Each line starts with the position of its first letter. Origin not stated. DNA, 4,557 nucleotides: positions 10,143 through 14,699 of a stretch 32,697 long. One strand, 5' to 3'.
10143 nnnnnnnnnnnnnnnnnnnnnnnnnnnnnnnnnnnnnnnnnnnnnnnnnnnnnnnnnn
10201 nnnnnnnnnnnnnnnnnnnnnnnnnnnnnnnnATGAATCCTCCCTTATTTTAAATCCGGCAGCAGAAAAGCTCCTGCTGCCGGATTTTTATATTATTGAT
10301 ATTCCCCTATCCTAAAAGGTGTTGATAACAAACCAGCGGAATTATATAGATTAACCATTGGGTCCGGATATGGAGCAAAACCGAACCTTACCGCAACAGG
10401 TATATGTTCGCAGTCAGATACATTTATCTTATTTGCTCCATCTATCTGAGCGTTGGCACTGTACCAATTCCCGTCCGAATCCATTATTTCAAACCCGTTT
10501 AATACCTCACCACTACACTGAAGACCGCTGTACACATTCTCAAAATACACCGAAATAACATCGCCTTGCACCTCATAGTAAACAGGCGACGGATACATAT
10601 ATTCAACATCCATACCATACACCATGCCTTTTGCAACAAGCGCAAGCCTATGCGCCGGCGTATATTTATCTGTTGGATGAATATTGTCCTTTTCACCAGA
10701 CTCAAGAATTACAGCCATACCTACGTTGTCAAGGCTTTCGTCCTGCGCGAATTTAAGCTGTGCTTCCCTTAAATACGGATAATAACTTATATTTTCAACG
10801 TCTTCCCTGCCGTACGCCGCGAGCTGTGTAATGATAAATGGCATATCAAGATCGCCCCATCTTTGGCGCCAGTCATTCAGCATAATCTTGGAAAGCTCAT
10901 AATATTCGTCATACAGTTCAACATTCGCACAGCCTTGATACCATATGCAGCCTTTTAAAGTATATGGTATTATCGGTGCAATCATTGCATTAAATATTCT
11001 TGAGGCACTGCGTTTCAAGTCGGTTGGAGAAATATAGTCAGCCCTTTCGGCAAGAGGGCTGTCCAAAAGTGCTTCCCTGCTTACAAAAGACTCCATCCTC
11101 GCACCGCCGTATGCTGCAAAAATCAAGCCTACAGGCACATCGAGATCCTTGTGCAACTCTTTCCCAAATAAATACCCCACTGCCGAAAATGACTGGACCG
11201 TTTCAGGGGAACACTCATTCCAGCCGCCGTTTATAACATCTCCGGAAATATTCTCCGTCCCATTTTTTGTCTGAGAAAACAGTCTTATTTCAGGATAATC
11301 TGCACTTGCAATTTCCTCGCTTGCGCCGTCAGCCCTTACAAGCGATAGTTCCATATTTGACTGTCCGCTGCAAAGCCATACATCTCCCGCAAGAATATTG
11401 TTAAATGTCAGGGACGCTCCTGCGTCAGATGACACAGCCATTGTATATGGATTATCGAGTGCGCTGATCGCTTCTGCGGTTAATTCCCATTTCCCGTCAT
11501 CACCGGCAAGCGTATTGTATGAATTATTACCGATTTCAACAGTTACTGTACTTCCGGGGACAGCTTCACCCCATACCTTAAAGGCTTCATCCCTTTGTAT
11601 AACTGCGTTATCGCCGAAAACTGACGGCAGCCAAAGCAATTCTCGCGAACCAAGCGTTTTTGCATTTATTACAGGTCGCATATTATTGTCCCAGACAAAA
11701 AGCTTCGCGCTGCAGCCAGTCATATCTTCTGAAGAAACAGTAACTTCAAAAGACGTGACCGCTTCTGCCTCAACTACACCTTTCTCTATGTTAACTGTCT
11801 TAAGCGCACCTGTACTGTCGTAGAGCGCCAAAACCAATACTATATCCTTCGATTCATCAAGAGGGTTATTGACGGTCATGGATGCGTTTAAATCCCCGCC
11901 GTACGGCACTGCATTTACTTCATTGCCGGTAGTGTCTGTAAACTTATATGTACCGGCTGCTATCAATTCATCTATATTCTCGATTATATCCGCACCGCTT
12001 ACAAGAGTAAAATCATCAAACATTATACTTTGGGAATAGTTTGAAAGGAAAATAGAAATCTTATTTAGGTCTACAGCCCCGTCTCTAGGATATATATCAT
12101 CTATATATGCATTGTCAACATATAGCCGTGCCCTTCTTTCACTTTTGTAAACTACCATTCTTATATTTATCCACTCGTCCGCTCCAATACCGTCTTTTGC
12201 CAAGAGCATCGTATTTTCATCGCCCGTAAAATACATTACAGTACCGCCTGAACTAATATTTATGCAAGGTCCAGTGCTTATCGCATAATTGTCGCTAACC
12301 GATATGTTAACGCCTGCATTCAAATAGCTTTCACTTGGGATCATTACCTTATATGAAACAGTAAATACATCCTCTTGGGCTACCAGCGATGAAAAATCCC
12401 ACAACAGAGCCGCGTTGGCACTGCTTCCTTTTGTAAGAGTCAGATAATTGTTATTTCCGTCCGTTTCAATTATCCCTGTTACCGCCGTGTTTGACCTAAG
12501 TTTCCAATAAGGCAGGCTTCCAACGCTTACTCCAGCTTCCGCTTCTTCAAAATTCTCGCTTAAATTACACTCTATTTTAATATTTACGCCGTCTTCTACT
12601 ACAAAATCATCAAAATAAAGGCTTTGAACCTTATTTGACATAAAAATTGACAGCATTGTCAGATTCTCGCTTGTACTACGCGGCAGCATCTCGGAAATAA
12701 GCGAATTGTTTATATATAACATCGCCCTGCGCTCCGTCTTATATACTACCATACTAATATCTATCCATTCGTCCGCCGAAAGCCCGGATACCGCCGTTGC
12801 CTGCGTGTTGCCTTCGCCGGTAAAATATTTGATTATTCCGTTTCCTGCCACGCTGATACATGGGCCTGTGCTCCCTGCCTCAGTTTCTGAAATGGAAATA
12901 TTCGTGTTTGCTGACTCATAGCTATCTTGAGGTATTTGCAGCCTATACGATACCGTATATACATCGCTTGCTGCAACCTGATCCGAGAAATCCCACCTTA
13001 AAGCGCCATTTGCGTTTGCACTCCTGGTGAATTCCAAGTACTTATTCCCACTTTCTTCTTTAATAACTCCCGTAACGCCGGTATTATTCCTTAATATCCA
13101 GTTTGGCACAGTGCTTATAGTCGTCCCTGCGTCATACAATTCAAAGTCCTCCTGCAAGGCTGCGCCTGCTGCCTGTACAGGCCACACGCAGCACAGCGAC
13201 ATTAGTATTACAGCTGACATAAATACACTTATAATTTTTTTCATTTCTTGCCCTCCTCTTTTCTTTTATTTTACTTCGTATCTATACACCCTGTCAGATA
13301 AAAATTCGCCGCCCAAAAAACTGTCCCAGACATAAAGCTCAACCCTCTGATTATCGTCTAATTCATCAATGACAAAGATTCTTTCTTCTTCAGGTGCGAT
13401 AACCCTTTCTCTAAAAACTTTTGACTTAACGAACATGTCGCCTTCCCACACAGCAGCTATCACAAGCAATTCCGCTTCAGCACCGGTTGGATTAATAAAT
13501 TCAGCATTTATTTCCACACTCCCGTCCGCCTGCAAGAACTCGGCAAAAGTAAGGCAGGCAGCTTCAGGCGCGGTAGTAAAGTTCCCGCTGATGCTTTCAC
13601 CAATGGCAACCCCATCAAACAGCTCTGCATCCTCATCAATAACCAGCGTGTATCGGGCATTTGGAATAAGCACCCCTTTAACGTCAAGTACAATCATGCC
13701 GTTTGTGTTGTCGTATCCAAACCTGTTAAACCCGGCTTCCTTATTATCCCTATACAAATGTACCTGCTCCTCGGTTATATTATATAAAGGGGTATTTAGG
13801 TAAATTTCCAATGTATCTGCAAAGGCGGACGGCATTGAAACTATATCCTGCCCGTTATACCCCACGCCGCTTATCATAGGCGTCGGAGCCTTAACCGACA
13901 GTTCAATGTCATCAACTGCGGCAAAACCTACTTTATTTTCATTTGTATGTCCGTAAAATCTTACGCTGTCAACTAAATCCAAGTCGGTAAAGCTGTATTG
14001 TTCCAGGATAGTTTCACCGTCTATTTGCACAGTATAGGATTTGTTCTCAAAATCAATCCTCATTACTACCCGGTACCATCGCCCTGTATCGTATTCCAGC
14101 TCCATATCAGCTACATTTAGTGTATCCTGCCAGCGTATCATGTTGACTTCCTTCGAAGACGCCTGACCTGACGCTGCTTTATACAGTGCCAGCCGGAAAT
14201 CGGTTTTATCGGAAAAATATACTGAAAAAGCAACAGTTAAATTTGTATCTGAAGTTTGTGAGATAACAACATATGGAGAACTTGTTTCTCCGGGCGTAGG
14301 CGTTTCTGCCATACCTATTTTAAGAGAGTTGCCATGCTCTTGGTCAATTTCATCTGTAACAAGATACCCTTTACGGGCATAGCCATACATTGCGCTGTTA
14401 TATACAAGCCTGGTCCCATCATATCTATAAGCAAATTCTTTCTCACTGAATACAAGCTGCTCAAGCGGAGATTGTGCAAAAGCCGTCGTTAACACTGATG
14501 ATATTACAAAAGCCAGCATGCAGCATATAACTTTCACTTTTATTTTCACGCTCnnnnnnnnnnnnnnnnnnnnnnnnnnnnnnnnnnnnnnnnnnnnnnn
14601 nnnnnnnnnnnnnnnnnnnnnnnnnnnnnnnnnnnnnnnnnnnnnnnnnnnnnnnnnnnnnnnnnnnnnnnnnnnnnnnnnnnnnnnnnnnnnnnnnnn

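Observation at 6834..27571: Uncharacterised 21-kb Gram-positive polysaccharide-utilisation locus built around giant surface proteins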

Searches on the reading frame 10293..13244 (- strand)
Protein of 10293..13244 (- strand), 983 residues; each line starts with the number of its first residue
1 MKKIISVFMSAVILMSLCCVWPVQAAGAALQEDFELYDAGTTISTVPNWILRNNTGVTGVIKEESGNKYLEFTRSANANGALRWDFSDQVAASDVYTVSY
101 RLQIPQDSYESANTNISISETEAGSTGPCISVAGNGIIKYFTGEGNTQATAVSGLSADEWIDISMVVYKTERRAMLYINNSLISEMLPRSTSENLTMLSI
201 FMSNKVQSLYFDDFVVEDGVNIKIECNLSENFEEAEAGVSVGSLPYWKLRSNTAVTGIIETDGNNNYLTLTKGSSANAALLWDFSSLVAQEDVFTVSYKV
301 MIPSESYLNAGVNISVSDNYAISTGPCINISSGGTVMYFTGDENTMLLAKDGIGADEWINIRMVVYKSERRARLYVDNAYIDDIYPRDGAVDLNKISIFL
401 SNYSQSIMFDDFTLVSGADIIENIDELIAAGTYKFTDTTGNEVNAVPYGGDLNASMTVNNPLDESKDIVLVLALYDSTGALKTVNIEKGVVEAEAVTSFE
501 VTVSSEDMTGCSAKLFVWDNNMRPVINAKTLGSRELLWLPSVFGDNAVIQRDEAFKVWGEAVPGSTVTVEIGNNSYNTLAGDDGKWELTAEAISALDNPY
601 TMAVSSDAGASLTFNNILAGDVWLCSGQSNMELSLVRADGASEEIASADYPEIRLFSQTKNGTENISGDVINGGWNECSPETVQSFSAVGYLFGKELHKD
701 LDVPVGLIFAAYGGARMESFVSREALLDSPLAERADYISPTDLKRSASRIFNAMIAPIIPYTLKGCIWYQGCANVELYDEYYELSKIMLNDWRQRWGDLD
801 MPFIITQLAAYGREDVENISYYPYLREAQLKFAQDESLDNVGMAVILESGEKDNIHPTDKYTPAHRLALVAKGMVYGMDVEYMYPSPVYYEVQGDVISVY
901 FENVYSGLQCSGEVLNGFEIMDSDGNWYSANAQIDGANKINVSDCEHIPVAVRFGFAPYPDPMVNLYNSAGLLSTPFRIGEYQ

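Call 3: search_protein_families(library=pfam, proteins=[window:10293-13244:-], max_evalue=0.01)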
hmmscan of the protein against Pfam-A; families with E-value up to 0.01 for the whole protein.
window:10293-13244:- (983 aa): 2 families
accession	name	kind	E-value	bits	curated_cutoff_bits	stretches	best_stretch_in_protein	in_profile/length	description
PF03629.24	SASA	-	4.2e-14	53.1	24.8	1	620-841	2-191/226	Carbohydrate esterase, sialic acid-specific acetylesterase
PF02018.23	CBM_4_9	-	0.0025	18.6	25.9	0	229-321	6-90/136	Carbohydrate binding domain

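Call 8: search_protein_families(library=ncbifam, proteins=[window:10293-13244:-], max_evalue=0.01)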
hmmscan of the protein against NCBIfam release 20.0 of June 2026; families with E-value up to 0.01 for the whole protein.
window:10293-13244:- (983 aa): 2 families
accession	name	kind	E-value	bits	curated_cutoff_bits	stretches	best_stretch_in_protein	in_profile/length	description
NF033510.3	Ca_tandemer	repeat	2.4e-08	34.2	50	1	542-606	18-88/96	Ca2+-stabilized repeat-containing adhesin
NF010627.0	PRK14021.1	equivalog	0.009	14.5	565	0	106-211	233-333/542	bifunctional shikimate kinase/3-dehydroquinate synthase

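Call 25: search_solved_structures(query=window:10293-13244:-, max_evalue=0.01)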
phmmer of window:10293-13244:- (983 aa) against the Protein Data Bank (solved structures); distinct sequences matched with E-value up to 0.01: 7.
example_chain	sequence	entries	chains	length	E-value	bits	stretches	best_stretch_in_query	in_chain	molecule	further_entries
9h4u_A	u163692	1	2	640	1.1e-76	261.8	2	537-730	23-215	Carbohydrate esterase FI8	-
9ega_A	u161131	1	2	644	2.6e-70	240.7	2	748-979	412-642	Sialate O-acetylesterase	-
7kmm_A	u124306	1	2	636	3.2e-67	230.5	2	735-979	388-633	Sialic acid-specific 9-O-acetylesterase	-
8f9q_A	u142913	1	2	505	4.6e-39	137.3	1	545-974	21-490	Sialic acid acetylesterase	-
8f9o_A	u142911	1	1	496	4.2e-36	127.5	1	544-962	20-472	Sialic acid acetylesterase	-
8f9r_A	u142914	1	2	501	1e-35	126.2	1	541-903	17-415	Sialic acid acetylesterase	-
8f9p_A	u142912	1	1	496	1.1e-35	126.1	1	544-962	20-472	Sialic acid acetylesterase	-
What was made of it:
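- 10293..13244 (-): 983-aa secreted esterase. It has two tandem LamG-like repeats (aa 26-220 and 221-415, 50% identical), beta-sandwich and Ig modules, and a CE20-type SGNH acetylesterase (aa 537-983; 10296-11636) with GQSNM at aa 627-631. The CE20 ancillary domain is absent. Each matches in two stretches, which skip about 200 residues of the solved chains (call 25).
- On CE20 carbohydrate esterase (ancillary-domain type): About 200 chain residues are replaced by about 18 (call 25).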

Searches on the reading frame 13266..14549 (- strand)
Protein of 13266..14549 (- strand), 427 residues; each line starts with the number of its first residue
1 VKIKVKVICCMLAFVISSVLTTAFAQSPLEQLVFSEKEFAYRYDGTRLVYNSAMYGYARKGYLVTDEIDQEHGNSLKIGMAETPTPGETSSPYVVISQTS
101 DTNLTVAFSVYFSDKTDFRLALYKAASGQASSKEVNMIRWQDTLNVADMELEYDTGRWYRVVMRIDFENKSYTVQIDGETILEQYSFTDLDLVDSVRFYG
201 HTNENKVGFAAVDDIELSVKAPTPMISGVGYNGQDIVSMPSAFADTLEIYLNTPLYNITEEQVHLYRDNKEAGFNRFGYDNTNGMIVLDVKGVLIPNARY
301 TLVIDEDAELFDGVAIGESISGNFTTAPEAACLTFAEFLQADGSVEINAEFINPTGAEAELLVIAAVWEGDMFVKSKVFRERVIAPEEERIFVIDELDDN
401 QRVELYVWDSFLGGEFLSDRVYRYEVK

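Call 3: search_protein_families(library=pfam, proteins=[window:13266-14549:-], max_evalue=0.01)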
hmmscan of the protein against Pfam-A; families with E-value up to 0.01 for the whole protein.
window:13266-14549:- (427 aa): 1 family
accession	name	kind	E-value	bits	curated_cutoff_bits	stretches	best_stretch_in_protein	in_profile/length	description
PF22585.3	Sialidase-like_CBM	-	1.1e-05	25.8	27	1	151-198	92-139/156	Sialidase-like, CBM domain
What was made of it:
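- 13266..14549 (-): 427-aa secreted non-catalytic protein (probable LamG-like, Ig-like and beta-sandwich modules). In paralogous loci the same module is the C-terminus of a SASA esterase or another large protein encoded directly after the lyase. Weak Sialidase-like_CBM hit (call 3).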

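Call 8: search_protein_families(library=ncbifam, proteins=[window:13266-14549:-], max_evalue=0.01)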
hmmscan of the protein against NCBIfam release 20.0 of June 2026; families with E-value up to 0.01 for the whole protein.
window:13266-14549:- (427 aa): 0 families

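Call 80: search_solved_structures(query=window:13266-14549:-, max_evalue=1)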
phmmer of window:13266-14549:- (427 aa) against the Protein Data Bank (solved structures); distinct sequences matched with E-value up to 1: 2.
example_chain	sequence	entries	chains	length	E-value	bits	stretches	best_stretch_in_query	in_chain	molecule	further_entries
5n48_A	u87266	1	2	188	0.18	13.7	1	54-149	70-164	Neutrophil gelatinase-associated lipocalin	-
4mvi_A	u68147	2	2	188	0.59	12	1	61-149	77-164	Neutrophil gelatinase-associated lipocalin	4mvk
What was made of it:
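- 13266..14549 (-): No PDB sequence match (call 80).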
